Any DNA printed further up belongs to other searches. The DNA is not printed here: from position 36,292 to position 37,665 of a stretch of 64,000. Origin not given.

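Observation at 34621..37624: The normally tight rsmG-parA junction is split by about 3 kb of non-canonical DNA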

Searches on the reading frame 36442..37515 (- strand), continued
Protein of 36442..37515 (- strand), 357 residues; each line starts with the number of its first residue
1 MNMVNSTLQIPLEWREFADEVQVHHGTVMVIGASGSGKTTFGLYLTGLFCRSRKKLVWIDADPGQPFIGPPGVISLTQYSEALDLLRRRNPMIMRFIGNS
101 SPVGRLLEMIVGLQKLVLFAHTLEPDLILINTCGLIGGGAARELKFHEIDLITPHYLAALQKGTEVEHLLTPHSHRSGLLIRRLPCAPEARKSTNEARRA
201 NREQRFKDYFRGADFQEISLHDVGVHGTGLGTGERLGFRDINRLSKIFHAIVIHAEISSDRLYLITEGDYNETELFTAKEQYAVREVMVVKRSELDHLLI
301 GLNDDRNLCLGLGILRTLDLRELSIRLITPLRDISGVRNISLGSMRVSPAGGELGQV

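Call 29: search_solved_structures(query=window:36442-37515:-, max_evalue=0.01, show_alignments=2)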
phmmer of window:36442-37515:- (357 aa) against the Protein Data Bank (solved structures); distinct sequences matched with E-value up to 0.01: 9.
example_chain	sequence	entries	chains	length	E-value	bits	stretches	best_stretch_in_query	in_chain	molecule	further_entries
9dun_A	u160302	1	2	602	1.7e-06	30.3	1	27-157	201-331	Polynucleotide 5'-hydroxyl-kinase NOL9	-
10rn_B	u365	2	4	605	1.8e-06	30.3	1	27-157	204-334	Polynucleotide 5'-hydroxyl-kinase NOL9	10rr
26lk_C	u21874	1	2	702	2.5e-06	29.8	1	27-157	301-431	Polynucleotide 5'-hydroxyl-kinase NOL9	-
6of2_B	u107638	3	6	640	5.7e-05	25.3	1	28-79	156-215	CLP1_P domain-containing protein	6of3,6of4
8puw_B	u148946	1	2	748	7.2e-05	25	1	28-79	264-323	Polynucleotide 5'-hydroxyl-kinase GRC3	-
4ohv_A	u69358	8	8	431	0.00014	24.1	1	28-140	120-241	Protein clpf-1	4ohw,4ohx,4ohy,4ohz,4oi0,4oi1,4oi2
7y18_A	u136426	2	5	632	0.00043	22.5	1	11-169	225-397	Polynucleotide 5'-hydroxyl-kinase GRC3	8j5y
7y17_B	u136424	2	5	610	0.003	19.7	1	28-164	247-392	Polynucleotide 5'-hydroxyl-kinase GRC3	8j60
8hmy_E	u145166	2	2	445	0.0061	18.7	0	15-212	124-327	Polyribonucleotide 5'-hydroxyl-kinase Clp1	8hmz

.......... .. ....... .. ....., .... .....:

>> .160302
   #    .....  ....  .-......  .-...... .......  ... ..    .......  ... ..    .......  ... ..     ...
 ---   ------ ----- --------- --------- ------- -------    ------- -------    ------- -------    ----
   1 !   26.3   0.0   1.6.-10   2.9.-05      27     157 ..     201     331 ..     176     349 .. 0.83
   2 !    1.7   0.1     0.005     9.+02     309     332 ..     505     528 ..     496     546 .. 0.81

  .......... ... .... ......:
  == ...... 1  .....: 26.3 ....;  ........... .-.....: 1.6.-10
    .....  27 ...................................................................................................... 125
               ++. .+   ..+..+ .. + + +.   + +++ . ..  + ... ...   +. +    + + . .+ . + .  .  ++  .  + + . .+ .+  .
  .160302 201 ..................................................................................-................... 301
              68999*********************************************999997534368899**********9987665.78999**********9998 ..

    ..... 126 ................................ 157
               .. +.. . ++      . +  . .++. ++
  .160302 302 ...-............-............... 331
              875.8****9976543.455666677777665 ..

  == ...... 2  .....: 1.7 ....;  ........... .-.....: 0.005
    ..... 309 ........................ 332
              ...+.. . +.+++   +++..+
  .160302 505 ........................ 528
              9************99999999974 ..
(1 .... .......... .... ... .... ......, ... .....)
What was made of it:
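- On Clp1/Nol9/Grc3 polynucleotide 5'-hydroxyl kinase family: The C-terminal 140 residues give only a 1.7-bit local match to the NOL9 C-terminus (call 29).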

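Call 30: find_related_loci(query=A1, collection=genome_contigs, flank=6000)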
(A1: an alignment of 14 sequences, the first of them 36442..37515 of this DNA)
Query A1 (357 aa) in genome_contigs; peptide patterns used: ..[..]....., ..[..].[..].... (x = any residue, [..] = any of these).
82 stretches matched a pattern; 55 encode a relative of the query (tblastn E <= 1e-3); 51 distinct loci.
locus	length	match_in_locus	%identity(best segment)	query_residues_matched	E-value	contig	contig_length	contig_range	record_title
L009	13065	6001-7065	77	3-357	0e+0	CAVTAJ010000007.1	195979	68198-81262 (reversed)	MAG: Nitrospirota bacterium isolate MFD04651.bin.2.58 genome assembly, contig: contig_19525, whole genome shotgun sequen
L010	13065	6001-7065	75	3-357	0e+0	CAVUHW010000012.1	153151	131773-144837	MAG: Nitrospirota bacterium isolate MFD02199.bin.2.126 genome assembly, contig: contig_31208, whole genome shotgun seque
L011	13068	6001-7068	75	2-357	0e+0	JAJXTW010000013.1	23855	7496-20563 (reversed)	MAG: Nitrospirae bacterium isolate BP4.bin67 NODE_2233_length_23855_cov_1.587323, whole genome shotgun sequence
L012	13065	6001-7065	77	3-357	0e+0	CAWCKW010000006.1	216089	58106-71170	MAG: Nitrospirota bacterium isolate MFD01872.bin.2.231 genome assembly, contig: contig_153396, whole genome shotgun sequ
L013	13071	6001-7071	74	1-357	0e+0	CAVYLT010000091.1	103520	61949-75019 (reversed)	MAG: Nitrospirota bacterium isolate MFD01299.bin.2.211 genome assembly, contig: contig_75065, whole genome shotgun seque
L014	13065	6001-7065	75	3-357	0e+0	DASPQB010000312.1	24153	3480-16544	MAG TPA_asm: Nitrospirota bacterium isolate SMAG_U12188 k141_200219, whole genome shotgun sequence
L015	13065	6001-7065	77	3-357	0e+0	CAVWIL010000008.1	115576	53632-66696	MAG: Nitrospirota bacterium isolate MFD02199.bin.2.179 genome assembly, contig: contig_3316, whole genome shotgun sequen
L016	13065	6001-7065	73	3-357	0e+0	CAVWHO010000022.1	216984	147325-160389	MAG: Nitrospirota bacterium isolate MFD01299.bin.1.129 genome assembly, contig: contig_8001, whole genome shotgun sequen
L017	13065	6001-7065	75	3-357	0e+0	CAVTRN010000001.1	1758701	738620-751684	MAG: Nitrospirota bacterium isolate MFD09567.bin.1.28 genome assembly, contig: contig_27343, whole genome shotgun sequen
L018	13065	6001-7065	75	3-357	0e+0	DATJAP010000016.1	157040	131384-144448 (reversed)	MAG TPA_asm: Nitrospirota bacterium isolate SMAG_U15330 k141_2938892, whole genome shotgun sequence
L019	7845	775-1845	74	1-357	0e+0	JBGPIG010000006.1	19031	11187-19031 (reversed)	MAG: Nitrospirota bacterium isolate OBJ_0618_7090110_34 k141_5269035_length_19031_cov_10.0000, whole genome shotgun sequ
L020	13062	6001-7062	75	3-356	0e+0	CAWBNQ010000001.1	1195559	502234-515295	MAG: Nitrospirota bacterium isolate MFD01299.bin.1.15 genome assembly, contig: contig_15494, whole genome shotgun sequen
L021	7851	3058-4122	74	3-357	0e+0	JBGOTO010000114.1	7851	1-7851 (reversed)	MAG: Nitrospirota bacterium isolate OBJ_0618_7090110_160 k141_8755097_length_7851_cov_19.0000, whole genome shotgun sequ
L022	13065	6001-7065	72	3-357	9e-179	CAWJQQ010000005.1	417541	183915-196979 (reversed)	MAG: Nitrospirota bacterium isolate MFD03044.bin.1.139 genome assembly, contig: contig_36597, whole genome shotgun seque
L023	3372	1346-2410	72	3-357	0e+0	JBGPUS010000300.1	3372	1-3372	MAG: Nitrospirota bacterium isolate OBJ1_062018_110_38 k141_416497_length_3372_cov_17.8391, whole genome shotgun sequenc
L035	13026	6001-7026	68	3-344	4e-162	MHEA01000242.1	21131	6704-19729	MAG: Nitrospirae bacterium GWC2_57_9 gwc2_scaffold_8823, whole genome shotgun sequence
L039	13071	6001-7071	64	1-357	2e-160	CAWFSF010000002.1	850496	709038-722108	MAG: Nitrospirota bacterium isolate MFD00905.bin.2.216 genome assembly, contig: contig_17522, whole genome shotgun seque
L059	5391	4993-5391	68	2-134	2e-57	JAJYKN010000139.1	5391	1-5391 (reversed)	MAG: Nitrospirae bacterium isolate DBS2-1.bin42 NODE_31482_length_5391_cov_0.941869, whole genome shotgun sequence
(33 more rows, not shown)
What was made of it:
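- Tried and rejected: The genome-collection scan was spent on synteny (call 30).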

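Call 55: search_protein_families(library=ncbifam, proteins=[window:36442-37515:-], max_evalue=0.1)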
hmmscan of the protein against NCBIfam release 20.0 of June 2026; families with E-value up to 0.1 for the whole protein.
window:36442-37515:- (357 aa): 8 families
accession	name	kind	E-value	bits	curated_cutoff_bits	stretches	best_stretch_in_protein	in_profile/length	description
TIGR00929.1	VirB4_CagE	subfamily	0.004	15.4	643.1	1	11-64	423-477/792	VirB4 family type IV secretion/conjugal transfer ATPase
NF007813.0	PRK10522.1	equivalog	0.005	15.5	604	1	23-56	346-380/547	multidrug ABC transporter permease/ATP-binding protein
TIGR02788.1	VirB11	equivalog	0.017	14.2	249.95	1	13-50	132-169/308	P-type DNA transfer ATPase VirB11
NF010170.0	PRK13651.1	equivalog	0.051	12.5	432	1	26-59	33-67/308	cobalt transporter ATP-binding subunit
TIGR02868.1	CydC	equivalog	0.066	11.8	329.05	1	26-50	361-386/530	thiol reductant ABC exporter subunit CydC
NF010341.0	PRK13768.1-3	equivalog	0.072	12.7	355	0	26-67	3-44/257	GTPase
TIGR02211.1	LolD_lipo_ex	equivalog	0.086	12.3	307.75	0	22-48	27-54/221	lipoprotein-releasing ABC transporter ATP-binding protein LolD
NF010340.0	PRK13768.1-2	equivalog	0.099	12.4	293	0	27-88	5-66/265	GTPase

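Call 56: search_protein_families(library=padloc, proteins=[window:36442-37515:-], max_evalue=0.1)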
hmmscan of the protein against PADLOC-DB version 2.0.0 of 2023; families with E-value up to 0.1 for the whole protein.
window:36442-37515:- (357 aa): 2 families
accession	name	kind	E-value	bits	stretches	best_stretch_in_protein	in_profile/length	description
PDLC04140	mad8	-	0.0092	13.5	1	25-65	27-69/314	mads_8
PDLC04135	mad3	-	0.018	12.6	1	21-41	18-38/374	mads_3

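Call 57: search_protein_families(library=phrogs, proteins=[window:36442-37515:-], max_evalue=0.1)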
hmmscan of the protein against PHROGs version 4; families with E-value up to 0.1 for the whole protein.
window:36442-37515:- (357 aa): 5 families
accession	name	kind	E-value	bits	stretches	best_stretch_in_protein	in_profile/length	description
phrog_32231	-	unknown function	4.8e-07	30.3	1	10-214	62-254/360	-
phrog_6891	-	other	0.00016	22.4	1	3-58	21-74/310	ATPase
phrog_296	-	integration and excision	0.029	14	1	17-44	310-337/626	DNA transposition protein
phrog_1366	-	unknown function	0.057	13.9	0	27-62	16-49/307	-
phrog_124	-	DNA, RNA and nucleotide metabolism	0.058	13.8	1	27-65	45-75/382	Sak4-like ssDNA annealing protein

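Call 59: find_encoding_contigs(protein=P0002, flank=5000, max_places=3)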
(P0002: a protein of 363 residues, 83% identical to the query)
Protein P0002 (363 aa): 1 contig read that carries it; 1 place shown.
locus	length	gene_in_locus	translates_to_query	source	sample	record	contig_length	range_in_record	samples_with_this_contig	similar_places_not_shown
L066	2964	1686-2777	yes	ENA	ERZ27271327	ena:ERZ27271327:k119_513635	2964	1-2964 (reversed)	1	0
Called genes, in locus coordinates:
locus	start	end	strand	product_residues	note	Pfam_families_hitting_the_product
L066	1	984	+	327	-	?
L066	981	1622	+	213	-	PF02527:GidB, PF13847:Methyltransf_31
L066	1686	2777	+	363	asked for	PF16575:CLP1_P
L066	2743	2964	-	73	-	?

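Call 73: search_solved_structures(query=A1, max_evalue=0.01, show_alignments=3)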
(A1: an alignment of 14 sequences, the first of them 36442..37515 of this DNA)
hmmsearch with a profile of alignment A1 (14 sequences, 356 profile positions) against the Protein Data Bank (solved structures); distinct sequences matched with E-value up to 0.01: 18.
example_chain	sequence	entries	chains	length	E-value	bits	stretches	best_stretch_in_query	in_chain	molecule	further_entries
8hmy_E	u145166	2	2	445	3.1e-10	42.6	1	13-214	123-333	Polyribonucleotide 5'-hydroxyl-kinase Clp1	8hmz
3cmu_A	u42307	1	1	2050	8.2e-10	41.2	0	27-62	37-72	Protein recA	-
4ohv_A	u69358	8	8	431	1.4e-09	40.5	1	18-211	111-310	Protein clpf-1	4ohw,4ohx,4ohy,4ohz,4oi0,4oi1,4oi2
9dun_A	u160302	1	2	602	1.3e-08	37.3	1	24-161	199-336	Polynucleotide 5'-hydroxyl-kinase NOL9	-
10rn_B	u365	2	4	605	1.3e-08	37.3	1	24-161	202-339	Polynucleotide 5'-hydroxyl-kinase NOL9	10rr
26lk_C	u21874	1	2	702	2e-08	36.7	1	24-161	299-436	Polynucleotide 5'-hydroxyl-kinase NOL9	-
3cmt_A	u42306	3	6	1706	3.9e-08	35.7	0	27-62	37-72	Protein recA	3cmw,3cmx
7y17_B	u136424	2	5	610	1e-07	34.4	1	21-163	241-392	Polynucleotide 5'-hydroxyl-kinase GRC3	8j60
3cmv_A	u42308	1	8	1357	2.2e-06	29.9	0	27-62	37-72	Protein recA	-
6i27_A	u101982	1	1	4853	7.8e-06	28.2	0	21-52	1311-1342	Midasin,Midasin,Midasin,Midasin,Midasin,Midasin,Midasin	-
6i26_A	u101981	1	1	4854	7.8e-06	28.2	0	21-52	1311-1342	Midasin,Midasin,Midasin,Midasin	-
6hyp_A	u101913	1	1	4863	7.9e-06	28.1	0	21-52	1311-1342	Midasin,Midasin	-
5jcs_s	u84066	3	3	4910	8.2e-06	28.1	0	21-52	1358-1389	Midasin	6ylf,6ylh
6of2_B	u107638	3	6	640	5.7e-05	25.3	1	20-78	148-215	CLP1_P domain-containing protein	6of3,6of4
8puw_B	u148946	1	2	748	7.2e-05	25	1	20-78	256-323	Polynucleotide 5'-hydroxyl-kinase GRC3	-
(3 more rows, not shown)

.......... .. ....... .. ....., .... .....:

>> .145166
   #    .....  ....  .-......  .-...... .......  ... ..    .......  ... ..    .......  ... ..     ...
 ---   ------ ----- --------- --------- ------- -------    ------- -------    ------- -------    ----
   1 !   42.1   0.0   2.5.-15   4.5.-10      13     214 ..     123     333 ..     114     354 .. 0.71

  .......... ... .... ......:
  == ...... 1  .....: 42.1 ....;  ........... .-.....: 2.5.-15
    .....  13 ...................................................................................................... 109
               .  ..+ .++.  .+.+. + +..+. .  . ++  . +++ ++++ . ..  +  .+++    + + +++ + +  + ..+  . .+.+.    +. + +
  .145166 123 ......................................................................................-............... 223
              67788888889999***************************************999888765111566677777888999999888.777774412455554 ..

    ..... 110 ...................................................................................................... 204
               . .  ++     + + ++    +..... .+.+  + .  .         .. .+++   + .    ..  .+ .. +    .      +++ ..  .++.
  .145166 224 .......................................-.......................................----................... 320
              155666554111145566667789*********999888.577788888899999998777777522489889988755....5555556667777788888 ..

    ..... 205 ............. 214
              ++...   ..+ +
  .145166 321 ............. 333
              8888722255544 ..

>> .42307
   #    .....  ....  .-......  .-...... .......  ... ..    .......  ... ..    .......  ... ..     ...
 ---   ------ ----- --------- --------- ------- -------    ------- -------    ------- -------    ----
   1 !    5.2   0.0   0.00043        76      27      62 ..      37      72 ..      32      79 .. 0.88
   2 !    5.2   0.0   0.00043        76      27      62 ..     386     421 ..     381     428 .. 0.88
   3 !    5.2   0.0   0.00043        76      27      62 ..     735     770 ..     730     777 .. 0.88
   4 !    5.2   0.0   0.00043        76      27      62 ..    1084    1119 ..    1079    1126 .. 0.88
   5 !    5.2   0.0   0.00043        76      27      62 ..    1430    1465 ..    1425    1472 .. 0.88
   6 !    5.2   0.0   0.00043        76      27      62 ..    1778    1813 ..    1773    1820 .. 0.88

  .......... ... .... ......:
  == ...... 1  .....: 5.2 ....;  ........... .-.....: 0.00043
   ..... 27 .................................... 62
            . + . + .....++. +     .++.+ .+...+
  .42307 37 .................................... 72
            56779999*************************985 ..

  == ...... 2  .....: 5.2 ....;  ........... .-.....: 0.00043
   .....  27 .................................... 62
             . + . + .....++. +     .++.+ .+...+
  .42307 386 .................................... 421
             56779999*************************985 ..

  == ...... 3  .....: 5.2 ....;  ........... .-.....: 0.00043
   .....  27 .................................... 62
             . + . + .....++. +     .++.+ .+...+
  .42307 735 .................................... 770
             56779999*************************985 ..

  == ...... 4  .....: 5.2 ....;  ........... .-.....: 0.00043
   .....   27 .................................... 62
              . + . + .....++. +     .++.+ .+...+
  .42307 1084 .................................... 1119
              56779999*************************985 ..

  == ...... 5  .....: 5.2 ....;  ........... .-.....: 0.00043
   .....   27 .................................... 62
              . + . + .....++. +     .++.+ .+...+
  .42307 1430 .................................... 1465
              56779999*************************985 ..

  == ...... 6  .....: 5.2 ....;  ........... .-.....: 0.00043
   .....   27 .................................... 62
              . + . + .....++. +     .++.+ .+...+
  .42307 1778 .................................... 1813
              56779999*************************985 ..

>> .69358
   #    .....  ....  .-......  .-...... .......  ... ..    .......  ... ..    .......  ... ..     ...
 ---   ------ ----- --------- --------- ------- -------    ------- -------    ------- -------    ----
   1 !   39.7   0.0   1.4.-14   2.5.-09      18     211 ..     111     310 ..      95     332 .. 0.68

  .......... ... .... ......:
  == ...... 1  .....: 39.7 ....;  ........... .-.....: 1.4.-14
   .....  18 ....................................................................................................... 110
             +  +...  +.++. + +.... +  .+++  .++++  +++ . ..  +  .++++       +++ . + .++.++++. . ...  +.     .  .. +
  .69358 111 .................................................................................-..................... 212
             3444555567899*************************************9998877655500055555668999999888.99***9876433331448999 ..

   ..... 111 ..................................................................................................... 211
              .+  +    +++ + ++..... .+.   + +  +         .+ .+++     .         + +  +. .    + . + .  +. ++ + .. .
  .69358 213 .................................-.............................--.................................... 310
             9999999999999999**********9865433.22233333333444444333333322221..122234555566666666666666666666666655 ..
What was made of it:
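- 36442..37515 (-): Clp1/Nol9/Grc3-family P-loop protein, a predicted polynucleotide 5'-hydroxyl kinase. The likely start is the ATG at 37509, giving 355 aa as in relatives. The best PDB matches are NOL9, Grc3 and human Clp1, including the lid motif (calls 29, 73).
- On Clp1/Nol9/Grc3 polynucleotide 5'-hydroxyl kinase family: They align to the corresponding NOL9 and human Clp1 motifs (calls 29, 73).
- All four polynucleotide-kinase motifs are intact, and its best structural relatives are RNA kinases (calls 29, 73).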

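Call 81: search_protein_families(library=pfam, proteins=[L017:7119-8393:-, L039:7371-7892:+, L039:7915-8694:+, L039:7840-8631:-, L039:8643-9236:+, L035:7347-7778:+], max_evalue=0.001)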
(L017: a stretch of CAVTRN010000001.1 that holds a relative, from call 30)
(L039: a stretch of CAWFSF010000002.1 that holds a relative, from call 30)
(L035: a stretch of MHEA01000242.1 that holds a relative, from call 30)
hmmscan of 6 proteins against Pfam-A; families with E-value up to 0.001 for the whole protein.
L017:7119-8393:- (424 aa): 3 families
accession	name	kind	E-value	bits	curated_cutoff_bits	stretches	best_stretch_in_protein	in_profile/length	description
PF01610.23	DDE_Tnp_ISL3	-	2e-65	221.4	23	1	171-408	1-240/240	Transposase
PF13542.12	HTH_Tnp_ISL3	-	9e-14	51.1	27.4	1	107-156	2-51/51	Helix-turn-helix domain of transposase family ISL3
PF14690.11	Zn_ribbon_ISL3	-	3.5e-09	37.4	25.5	1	59-99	4-45/47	zinc-finger of transposase IS204/IS1001/IS1096/IS1165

L039:7371-7892:+ (173 aa): 1 family
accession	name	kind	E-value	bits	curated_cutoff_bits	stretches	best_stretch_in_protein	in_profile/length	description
PF03063.25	Prismane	-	5.6e-20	71.9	27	1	60-156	1-91/513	Prismane/CO dehydrogenase family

L039:7915-8694:+ (259 aa): 1 family
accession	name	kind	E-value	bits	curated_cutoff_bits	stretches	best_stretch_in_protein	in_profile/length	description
PF03063.25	Prismane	-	2.4e-71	241.4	27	1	17-236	110-340/513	Prismane/CO dehydrogenase family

L039:7840-8631:- (263 aa): 0 families

L039:8643-9236:+ (197 aa): 1 family
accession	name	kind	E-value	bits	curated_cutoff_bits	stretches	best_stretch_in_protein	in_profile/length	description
PF03063.25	Prismane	-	1.8e-68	231.9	27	1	18-175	346-512/513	Prismane/CO dehydrogenase family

L035:7347-7778:+ (143 aa): 0 families
